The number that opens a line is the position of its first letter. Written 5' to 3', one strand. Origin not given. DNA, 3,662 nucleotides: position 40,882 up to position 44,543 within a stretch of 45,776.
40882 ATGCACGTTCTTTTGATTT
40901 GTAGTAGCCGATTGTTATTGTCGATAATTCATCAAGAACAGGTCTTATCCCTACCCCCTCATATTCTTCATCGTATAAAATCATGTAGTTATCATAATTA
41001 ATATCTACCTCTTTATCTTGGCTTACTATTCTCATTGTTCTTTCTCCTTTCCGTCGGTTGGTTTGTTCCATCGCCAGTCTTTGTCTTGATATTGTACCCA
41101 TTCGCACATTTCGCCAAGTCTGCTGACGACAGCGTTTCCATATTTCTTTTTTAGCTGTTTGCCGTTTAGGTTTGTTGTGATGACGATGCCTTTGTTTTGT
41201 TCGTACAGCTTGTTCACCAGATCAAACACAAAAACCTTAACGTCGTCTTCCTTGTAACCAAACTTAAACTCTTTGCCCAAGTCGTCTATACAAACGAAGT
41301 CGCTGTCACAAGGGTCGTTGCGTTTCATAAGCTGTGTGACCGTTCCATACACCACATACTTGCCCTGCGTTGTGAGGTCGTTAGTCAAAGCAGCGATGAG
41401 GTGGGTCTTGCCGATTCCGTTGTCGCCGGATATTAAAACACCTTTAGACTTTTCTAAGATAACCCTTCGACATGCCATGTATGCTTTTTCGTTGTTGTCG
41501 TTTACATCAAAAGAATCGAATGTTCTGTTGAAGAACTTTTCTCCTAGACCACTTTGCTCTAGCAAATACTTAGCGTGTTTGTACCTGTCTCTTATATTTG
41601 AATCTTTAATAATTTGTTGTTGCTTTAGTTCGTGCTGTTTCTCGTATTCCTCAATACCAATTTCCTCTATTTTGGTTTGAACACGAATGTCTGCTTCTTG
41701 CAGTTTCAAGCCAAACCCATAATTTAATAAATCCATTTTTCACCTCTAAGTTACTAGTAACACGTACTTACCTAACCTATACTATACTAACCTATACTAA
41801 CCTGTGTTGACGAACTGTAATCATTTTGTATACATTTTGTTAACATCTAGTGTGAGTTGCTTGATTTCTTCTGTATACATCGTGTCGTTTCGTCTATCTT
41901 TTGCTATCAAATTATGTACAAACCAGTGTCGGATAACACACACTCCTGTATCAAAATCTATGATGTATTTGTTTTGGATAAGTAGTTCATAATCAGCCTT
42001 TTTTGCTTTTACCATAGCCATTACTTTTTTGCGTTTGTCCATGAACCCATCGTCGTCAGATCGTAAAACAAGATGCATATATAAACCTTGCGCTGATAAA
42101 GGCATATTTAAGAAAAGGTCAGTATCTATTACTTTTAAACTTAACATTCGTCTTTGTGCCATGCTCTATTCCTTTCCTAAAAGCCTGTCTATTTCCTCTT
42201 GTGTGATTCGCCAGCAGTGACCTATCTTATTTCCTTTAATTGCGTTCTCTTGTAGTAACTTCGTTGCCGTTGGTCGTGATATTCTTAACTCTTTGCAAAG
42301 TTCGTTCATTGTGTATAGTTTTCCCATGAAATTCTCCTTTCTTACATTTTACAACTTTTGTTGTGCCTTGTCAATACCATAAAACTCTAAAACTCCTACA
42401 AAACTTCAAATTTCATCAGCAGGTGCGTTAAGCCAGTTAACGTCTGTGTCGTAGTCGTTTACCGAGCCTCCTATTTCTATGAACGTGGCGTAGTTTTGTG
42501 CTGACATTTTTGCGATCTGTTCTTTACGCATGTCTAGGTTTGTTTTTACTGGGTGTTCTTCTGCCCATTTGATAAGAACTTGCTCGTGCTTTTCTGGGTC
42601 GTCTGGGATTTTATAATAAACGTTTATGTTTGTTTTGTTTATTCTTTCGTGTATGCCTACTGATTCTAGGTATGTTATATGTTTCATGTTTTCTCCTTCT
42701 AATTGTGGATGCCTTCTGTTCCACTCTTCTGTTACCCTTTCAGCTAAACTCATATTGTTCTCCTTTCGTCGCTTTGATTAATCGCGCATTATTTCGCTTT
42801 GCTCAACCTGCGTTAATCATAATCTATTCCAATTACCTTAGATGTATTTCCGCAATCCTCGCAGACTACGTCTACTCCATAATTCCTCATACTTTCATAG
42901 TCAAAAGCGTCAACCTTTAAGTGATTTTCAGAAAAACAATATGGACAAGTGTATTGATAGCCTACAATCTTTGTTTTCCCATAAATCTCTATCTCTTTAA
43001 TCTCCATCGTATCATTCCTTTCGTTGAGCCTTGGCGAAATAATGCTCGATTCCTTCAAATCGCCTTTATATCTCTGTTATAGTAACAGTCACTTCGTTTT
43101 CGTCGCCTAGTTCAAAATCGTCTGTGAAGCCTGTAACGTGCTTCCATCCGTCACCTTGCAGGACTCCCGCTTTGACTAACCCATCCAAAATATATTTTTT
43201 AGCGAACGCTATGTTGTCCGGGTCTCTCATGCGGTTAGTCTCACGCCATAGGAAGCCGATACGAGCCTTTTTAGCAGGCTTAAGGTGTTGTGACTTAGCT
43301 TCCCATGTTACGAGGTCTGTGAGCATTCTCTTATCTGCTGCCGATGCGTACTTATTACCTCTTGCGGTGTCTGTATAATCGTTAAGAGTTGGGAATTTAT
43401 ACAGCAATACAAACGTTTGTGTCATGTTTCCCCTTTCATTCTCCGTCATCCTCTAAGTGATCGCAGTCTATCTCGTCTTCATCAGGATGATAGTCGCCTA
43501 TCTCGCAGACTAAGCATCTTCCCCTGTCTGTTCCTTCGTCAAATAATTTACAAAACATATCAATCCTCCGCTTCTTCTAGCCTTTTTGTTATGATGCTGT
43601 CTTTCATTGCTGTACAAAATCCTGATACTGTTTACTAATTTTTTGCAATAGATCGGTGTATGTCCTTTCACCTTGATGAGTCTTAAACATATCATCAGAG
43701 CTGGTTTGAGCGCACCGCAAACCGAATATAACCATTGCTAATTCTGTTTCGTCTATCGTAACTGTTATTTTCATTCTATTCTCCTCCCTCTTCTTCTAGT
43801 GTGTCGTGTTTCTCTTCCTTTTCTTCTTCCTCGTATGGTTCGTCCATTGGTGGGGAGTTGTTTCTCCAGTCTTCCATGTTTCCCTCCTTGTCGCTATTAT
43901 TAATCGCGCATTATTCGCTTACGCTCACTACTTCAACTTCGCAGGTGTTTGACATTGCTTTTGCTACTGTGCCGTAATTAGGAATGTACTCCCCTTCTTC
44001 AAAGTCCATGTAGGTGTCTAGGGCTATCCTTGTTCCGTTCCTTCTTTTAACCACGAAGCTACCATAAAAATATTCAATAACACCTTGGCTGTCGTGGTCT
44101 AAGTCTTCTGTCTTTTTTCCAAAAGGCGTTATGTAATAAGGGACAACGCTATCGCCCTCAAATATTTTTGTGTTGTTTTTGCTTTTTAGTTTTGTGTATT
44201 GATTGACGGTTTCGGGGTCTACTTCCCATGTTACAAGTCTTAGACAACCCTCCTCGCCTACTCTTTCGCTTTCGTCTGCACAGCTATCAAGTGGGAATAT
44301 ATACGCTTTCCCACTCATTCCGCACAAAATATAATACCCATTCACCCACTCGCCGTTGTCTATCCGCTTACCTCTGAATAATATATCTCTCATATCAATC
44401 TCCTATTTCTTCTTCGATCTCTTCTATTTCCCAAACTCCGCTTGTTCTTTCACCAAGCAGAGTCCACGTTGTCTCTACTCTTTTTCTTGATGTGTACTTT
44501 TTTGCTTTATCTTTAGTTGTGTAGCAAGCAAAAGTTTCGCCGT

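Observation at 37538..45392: About 21 copies of a 40-bp imperfect-palindromic intergenic element (IGE) fill the stop-to-RBS spacers of early and accessory genes, in both orientations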

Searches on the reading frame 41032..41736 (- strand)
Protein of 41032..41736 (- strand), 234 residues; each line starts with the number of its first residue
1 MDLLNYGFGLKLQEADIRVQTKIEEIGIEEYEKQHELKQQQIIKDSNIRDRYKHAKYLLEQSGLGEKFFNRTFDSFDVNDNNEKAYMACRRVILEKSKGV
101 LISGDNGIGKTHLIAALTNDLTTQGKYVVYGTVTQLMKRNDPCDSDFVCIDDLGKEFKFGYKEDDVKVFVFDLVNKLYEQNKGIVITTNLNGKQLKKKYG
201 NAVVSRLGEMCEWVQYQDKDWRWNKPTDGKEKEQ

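Call 14: search_protein_families(library=pfam, proteins=[window:41032-41736:-], max_evalue=0.01)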
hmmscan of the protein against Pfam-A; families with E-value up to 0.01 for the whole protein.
window:41032-41736:- (234 aa): 12 families
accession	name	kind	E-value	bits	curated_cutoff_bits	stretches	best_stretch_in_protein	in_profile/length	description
PF00308.24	Bac_DnaA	-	6.3e-11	43.2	23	1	71-207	5-155/162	Bacterial DnaA ATPAse domain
PF01695.23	IstB_IS21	-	1.2e-08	35.1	24.1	1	93-206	88-215/238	IstB-like ATP binding protein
PF20720.3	nSTAND3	-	2e-08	34.5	27.2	1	93-188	13-110/155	Novel STAND NTPase 3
PF13191.12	AAA_16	-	4.1e-06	27.8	32.6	1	97-136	24-63/167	AAA ATPase domain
PF05708.18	Peptidase_C92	-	0.0012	19.3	27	1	124-188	64-127/166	Permuted papain-like amidase enzyme, YaeF/YiiX, C92 family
PF12775.13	AAA_7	-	0.003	17.6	25.8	1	76-125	12-61/181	P-loop containing dynein motor region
PF13479.12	AAA_24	-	0.0035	17.7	27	1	98-201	3-101/195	AAA domain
PF00005.33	ABC_tran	-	0.0044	18.1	25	0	94-130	8-45/137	ABC transporter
PF00910.28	RNA_helicase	-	0.0044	17.9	21.5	0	100-157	1-62/105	RNA helicase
PF13555.12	AAA_29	-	0.0084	16.3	27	0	96-124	20-49/61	P-loop containing region of AAA domain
PF19842.5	YqeC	-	0.0091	16.7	27.6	0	109-160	8-58/145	YqeC protein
PF05729.18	NACHT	-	0.0092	16.3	26.7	0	100-130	3-39/167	NACHT domain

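Call 18: find_encoding_contigs(protein=window:41032-41736:-, flank=10000, max_places=10)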
Protein window:41032-41736:- (234 aa): 1 contig read that carries it; 1 place shown.
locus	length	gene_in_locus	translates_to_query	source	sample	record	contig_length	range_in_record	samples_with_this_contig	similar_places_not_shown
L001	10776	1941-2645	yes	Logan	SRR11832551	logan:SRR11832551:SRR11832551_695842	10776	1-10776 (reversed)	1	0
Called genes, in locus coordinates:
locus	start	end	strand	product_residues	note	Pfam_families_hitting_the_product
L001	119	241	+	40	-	-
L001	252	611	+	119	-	-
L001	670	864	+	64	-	-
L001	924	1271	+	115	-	-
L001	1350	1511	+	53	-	PF12728:HTH_17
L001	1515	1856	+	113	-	-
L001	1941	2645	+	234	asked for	PF01695:IstB_IS21 (faint), PF00308:Bac_DnaA, PF13191:AAA_16 (faint), PF20720:nSTAND3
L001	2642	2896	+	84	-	-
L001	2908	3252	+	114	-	-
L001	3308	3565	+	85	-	-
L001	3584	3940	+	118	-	-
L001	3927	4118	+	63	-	-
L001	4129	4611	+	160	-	-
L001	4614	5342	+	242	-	PF07505:DUF5131 (faint), PF04055:Radical_SAM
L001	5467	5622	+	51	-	-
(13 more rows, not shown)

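Call 23: find_homologous_proteins(query=window:41032-41736:-, max_evalue=1e-10)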
Query window:41032-41736:- (234 aa): 18 proteins with E <= 1e-10 among 174 candidates.
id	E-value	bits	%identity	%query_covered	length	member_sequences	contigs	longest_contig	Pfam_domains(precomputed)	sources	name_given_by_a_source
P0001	2.1e-153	527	100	100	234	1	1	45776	PF01695.24,PF00308.25,PF20720.4,PF13191.13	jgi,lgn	jgi:DNA replication protein DnaC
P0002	1.3e-70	256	55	91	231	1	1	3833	PF01695.24,PF00308.25,PF20720.4,PF13191.13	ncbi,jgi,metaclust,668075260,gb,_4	metaclust:\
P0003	4.8e-69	251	55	95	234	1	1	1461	PF01695.24,PF00308.25,PF20720.4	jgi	jgi:DNA replication protein DnaC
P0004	1.1e-65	239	51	95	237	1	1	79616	PF01695.24,PF00308.25,PF20720.4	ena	-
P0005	6.2e-63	231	52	93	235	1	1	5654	PF01695.24,PF00308.25,PF20720.4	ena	-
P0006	8.3e-61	224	52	87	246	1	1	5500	PF01695.24,PF00308.25,PF20720.4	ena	-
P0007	5.5e-49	185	41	92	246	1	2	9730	PF01695.24,PF00308.25,PF20720.4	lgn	-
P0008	5.1e-47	178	40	92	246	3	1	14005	PF01695.24,PF00308.25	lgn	-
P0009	6.6e-44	168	40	92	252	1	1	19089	PF01695.24,PF00308.25,PF20720.4,PF13191.13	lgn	-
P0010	1.0e-35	141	36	92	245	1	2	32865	PF01695.24,PF00308.25,PF20720.4,PF13191.13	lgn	-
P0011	3.2e-19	88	32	88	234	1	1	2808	PF01695.24,PF00308.25,PF20720.4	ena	-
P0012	8.3e-19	86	31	75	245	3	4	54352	PF01695.24,PF00308.25,PF00004.36,PF20720.4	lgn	-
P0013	1.4e-17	82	37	69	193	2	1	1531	PF01695.24,PF00308.25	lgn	-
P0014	2.8e-17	81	36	69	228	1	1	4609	PF01695.24,PF00308.25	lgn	-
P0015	3.3e-17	81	37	69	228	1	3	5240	PF01695.24,PF00308.25,PF00004.36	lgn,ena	-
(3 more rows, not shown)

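Call 24: find_encoding_contigs(protein=P0004, flank=10000, max_places=3)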
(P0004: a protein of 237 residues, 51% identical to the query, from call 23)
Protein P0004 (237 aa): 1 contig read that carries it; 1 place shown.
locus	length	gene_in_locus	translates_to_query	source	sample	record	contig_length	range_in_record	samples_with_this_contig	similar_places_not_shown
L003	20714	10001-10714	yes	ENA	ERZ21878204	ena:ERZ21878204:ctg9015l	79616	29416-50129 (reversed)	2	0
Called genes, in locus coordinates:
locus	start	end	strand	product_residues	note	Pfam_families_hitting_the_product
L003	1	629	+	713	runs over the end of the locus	PF07697:7TMR-HDED, PF07698:7TM-7TMR_HD, PF01966:HD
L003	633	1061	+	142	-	PF02130:YbeY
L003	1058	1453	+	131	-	PF00383:dCMP_cyt_deam_1, PF08211:dCMP_cyt_deam_2, PF26947:CDL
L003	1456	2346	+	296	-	PF00009:GTP_EFTU, PF00350:Dynamin_N (faint), PF01926:MMR_HSR1, PF02421:FeoB_N, PF03193:RsgA_GTPase (faint), PF07650:KH_2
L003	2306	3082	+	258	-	PF11967:RecO_N, PF02565:RecO_C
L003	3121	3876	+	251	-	PF00106:adh_short, PF08659:KR (weak), PF23441:SDR, PF13561:adh_short_C2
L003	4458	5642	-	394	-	PF13102:Phage_int_SAM_5 (faint), PF14659:Phage_int_SAM_3, PF22022:Phage_int_M, PF13495:Phage_int_SAM_4 (faint), PF00589:Phage_integrase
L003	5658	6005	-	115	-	PF12728:HTH_17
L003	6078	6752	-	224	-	PF01381:HTH_3, PF12844:HTH_19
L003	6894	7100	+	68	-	PF12844:HTH_19 (weak), PF13443:HTH_26, PF13560:HTH_31, PF01381:HTH_3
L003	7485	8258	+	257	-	PF02498:Bro-N, PF03374:ANT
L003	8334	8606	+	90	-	-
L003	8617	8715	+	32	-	-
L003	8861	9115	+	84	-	-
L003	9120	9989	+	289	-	-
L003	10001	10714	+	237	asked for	PF01695:IstB_IS21, PF00308:Bac_DnaA, PF20720:nSTAND3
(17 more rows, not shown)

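Call 25: find_encoding_contigs(protein=P0002, flank=10000, max_places=3)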
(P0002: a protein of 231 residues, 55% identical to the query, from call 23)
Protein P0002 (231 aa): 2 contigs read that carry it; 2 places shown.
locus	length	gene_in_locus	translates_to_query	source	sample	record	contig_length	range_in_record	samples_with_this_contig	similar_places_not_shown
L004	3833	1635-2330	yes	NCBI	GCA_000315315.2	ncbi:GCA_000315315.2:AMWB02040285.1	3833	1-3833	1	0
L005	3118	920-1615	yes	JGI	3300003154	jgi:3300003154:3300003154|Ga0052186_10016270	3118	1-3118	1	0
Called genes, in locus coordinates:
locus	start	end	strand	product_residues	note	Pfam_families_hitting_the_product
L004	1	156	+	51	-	?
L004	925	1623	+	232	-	-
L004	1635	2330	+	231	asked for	PF01695:IstB_IS21, PF00308:Bac_DnaA, PF13191:AAA_16 (weak), PF20720:nSTAND3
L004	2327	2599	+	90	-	-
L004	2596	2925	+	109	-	PF06356:DUF1064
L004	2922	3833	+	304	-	?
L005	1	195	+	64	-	?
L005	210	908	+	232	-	-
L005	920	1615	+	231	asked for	PF01695:IstB_IS21, PF00308:Bac_DnaA, PF13191:AAA_16 (weak), PF20720:nSTAND3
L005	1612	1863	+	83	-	-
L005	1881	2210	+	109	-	PF06356:DUF1064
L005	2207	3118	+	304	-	?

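Call 26: find_encoding_contigs(protein=P0005, flank=10000, max_places=3)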
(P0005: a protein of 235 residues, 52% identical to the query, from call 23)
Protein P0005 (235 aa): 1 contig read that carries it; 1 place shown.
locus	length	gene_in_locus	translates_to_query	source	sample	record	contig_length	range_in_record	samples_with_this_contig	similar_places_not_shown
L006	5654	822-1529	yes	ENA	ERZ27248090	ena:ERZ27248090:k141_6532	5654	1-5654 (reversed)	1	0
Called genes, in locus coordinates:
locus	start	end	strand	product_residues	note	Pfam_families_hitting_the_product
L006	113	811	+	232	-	-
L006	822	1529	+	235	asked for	PF20720:nSTAND3 (faint), PF01695:IstB_IS21, PF00308:Bac_DnaA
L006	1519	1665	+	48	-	-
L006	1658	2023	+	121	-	-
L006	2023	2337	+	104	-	-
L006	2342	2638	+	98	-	-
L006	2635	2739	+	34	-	-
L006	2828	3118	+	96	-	-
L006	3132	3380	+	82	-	-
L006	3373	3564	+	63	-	-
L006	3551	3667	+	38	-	-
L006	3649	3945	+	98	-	-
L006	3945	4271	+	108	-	-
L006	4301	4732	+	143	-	-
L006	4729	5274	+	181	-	PF25185:Tad3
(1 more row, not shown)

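Call 27: find_encoding_contigs(protein=P0006, flank=10000, max_places=3)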
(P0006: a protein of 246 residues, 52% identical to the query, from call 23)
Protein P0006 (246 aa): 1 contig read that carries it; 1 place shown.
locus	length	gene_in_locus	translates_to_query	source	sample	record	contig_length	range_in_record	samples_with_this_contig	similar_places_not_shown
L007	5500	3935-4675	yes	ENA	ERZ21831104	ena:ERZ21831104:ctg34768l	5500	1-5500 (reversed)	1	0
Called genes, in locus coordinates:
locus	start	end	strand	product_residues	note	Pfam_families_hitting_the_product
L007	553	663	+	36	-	-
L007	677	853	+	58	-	PF08346:AntA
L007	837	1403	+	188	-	PF08346:AntA, PF03374:ANT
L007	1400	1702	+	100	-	-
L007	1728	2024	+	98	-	PF12728:HTH_17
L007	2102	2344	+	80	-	-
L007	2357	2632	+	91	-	-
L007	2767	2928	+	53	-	-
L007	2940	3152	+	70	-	-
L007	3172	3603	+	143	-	-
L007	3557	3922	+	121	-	-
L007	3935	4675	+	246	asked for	PF01695:IstB_IS21, PF00308:Bac_DnaA (weak), PF20720:nSTAND3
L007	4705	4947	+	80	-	-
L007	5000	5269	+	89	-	-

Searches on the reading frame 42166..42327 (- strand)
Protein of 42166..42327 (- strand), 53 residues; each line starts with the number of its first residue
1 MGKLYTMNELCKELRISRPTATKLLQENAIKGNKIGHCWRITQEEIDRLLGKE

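Call 38: search_protein_families(library=pfam, proteins=[window:42166-42327:-], max_evalue=0.01)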
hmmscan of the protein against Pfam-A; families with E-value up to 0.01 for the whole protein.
window:42166-42327:- (53 aa): 3 families
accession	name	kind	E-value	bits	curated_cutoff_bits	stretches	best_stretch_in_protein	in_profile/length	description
PF12728.13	HTH_17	-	1.4e-09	38.5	27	1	4-50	1-47/51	Helix-turn-helix domain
PF12802.13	MarR_2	-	0.004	17.7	27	1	6-27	22-43/61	MarR family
PF03374.19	ANT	-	0.0073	17.1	25.3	1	4-48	23-68/108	Phage antirepressor protein KilAC domain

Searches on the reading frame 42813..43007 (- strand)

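Call 60: search_protein_families(library=pfam, proteins=[window:42813-43007:-], max_evalue=0.01)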
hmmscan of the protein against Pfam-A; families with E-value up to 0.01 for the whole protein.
window:42813-43007:- (64 aa): 1 family
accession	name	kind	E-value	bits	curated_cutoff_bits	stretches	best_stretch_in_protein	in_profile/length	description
PF05876.18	GpA_ATPase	-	0.0094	16.1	25.6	1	11-55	187-232/247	Phage terminase large subunit gpA, ATPase domain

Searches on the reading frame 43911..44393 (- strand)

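Call 14: search_protein_families(library=pfam, proteins=[window:43911-44393:-], max_evalue=0.01)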
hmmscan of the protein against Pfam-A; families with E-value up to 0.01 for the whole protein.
window:43911-44393:- (160 aa): 1 family
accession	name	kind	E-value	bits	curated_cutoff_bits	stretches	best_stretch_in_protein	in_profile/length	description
PF09643.15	YopX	-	0.0017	18.8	22.4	1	54-118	48-97/128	YopX protein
